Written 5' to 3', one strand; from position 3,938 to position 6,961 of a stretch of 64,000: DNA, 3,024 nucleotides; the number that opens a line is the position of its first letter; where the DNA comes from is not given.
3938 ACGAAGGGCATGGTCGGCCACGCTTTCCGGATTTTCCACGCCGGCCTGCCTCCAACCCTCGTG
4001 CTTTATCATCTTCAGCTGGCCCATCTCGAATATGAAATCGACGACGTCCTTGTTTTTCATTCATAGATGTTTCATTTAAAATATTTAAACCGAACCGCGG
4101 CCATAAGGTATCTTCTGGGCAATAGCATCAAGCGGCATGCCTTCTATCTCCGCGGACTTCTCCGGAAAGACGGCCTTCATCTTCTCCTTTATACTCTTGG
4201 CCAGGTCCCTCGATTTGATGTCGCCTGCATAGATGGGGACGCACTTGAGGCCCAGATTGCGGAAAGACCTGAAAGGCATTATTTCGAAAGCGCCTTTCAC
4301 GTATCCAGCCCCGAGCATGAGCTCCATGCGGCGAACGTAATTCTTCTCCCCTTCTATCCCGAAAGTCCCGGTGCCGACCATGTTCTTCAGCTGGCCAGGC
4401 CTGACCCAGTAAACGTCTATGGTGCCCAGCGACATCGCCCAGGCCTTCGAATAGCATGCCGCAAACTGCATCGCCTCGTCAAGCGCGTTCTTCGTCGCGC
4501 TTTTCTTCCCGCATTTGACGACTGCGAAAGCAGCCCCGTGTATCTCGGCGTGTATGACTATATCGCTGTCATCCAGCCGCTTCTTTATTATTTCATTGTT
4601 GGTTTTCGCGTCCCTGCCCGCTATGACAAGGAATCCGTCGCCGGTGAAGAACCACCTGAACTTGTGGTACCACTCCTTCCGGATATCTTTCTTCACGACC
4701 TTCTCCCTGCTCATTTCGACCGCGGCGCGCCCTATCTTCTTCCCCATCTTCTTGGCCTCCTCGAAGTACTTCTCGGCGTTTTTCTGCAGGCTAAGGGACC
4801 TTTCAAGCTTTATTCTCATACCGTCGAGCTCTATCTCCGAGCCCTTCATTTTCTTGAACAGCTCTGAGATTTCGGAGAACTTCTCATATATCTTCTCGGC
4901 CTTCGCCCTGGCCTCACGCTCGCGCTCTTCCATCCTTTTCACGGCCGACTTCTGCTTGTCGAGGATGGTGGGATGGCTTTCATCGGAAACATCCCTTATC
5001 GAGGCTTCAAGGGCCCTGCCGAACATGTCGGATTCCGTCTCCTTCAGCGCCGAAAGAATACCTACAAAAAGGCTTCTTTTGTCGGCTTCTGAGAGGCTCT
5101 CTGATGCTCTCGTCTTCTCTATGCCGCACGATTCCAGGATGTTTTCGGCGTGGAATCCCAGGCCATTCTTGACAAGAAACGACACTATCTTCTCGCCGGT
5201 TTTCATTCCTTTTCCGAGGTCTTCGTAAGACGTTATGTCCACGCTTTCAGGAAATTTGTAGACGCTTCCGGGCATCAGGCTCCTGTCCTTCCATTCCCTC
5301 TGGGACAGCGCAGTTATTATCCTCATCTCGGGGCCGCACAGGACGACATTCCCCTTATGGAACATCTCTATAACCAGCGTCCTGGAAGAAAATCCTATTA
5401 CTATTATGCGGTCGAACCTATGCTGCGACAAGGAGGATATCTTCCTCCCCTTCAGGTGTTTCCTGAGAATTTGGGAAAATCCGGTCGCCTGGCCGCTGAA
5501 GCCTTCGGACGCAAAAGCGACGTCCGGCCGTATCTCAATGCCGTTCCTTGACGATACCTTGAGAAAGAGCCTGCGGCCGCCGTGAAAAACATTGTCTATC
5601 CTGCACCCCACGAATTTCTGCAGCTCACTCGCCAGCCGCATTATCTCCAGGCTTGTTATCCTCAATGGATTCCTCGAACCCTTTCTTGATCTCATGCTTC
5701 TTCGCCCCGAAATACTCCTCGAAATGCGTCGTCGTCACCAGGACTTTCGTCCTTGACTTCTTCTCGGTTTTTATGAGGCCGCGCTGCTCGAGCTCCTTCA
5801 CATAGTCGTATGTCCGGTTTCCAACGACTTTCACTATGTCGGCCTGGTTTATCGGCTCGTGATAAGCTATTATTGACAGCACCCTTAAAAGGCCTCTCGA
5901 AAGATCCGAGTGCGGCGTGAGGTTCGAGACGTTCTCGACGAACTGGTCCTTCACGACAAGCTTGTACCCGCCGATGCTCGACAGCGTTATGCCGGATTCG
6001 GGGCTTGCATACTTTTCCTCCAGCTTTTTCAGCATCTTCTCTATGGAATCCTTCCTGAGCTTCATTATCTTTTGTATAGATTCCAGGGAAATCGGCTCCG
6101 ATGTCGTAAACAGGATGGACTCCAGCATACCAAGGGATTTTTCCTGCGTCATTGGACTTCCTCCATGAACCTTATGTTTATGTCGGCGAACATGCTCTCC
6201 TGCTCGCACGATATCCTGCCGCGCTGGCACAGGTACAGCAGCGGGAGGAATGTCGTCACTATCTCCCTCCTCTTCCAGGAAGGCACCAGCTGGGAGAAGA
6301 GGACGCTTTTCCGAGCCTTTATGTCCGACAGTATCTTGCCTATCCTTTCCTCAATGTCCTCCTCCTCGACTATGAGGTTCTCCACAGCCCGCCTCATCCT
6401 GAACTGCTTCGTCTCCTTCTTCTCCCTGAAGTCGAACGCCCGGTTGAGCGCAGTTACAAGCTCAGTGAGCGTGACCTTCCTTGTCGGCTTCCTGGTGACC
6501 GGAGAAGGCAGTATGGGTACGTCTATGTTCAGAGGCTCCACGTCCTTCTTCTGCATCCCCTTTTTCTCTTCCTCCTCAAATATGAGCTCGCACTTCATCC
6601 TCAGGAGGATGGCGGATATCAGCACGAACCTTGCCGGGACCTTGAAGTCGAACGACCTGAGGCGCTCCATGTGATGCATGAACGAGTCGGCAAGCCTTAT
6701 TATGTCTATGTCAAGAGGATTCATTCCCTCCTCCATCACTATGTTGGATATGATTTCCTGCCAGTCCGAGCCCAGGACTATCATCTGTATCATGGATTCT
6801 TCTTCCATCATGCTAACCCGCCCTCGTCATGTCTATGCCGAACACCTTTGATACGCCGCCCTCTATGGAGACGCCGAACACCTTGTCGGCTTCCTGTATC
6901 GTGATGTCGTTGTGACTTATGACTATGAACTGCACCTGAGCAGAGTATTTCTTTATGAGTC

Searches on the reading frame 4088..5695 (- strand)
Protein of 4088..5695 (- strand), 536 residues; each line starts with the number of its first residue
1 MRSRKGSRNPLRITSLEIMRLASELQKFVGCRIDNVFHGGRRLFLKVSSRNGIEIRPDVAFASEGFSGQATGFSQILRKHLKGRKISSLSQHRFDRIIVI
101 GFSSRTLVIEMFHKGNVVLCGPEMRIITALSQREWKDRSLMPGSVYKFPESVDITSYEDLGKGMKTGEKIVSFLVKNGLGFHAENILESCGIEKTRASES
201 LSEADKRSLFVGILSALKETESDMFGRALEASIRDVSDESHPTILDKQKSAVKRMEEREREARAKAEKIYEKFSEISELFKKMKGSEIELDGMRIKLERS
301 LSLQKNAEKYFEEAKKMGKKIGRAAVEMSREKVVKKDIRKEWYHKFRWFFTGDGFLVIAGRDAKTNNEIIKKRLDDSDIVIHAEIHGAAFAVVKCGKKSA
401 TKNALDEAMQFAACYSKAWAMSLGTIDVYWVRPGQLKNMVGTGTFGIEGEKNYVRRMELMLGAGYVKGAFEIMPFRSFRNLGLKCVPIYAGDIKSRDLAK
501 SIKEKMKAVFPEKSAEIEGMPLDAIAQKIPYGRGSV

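Call 40: search_protein_families(library=pfam, proteins=[window:4088-5695:-], max_evalue=0.001)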
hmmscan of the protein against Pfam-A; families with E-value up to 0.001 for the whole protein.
window:4088-5695:- (536 aa): 2 families
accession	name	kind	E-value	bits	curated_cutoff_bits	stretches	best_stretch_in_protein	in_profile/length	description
PF05833.16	NFACT_N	-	9.1e-29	101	31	1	21-274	8-282/456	NFACT N-terminal and middle domains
PF05670.18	NFACT-R_1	-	1.9e-25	90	29.8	1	345-447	1-110/112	NFACT protein RNA binding domain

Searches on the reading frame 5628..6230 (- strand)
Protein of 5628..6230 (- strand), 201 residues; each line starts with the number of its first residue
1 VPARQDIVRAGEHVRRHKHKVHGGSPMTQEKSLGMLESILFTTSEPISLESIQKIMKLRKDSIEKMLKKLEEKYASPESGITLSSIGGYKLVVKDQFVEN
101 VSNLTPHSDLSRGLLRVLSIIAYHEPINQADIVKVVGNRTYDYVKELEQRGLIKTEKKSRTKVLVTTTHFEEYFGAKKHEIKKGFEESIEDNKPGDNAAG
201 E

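Call 40: search_protein_families(library=pfam, proteins=[window:5628-6230:-], max_evalue=0.001)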
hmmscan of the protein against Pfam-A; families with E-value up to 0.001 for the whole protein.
window:5628-6230:- (201 aa): 3 families
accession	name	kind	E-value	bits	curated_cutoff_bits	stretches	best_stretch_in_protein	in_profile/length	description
PF04079.22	SMC_ScpB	-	1.5e-35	122.6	27.4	1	35-178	2-153/160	Segregation and condensation complex subunit ScpB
PF01047.28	MarR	-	4.7e-07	30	24.6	0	110-157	1-51/59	MarR family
PF01978.25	TrmB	-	8.3e-05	22.8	25.6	0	130-162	26-61/68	Sugar-specific transcriptional regulator TrmB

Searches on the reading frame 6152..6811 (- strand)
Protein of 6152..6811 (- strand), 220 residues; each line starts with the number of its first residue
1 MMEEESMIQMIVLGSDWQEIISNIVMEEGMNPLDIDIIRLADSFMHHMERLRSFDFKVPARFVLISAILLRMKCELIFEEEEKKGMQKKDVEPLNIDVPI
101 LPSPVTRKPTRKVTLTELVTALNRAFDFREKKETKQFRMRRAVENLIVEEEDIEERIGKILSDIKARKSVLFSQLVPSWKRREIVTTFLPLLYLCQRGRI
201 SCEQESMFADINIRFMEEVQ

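Call 40: search_protein_families(library=pfam, proteins=[window:6152-6811:-], max_evalue=0.001)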
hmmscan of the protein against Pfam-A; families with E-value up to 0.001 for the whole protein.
window:6152-6811:- (220 aa): 1 family
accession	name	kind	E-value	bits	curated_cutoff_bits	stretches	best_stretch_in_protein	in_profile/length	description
PF02616.19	SMC_ScpA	-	2.6e-14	54.2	24.6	2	121-214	133-230/232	Segregation and condensation protein ScpA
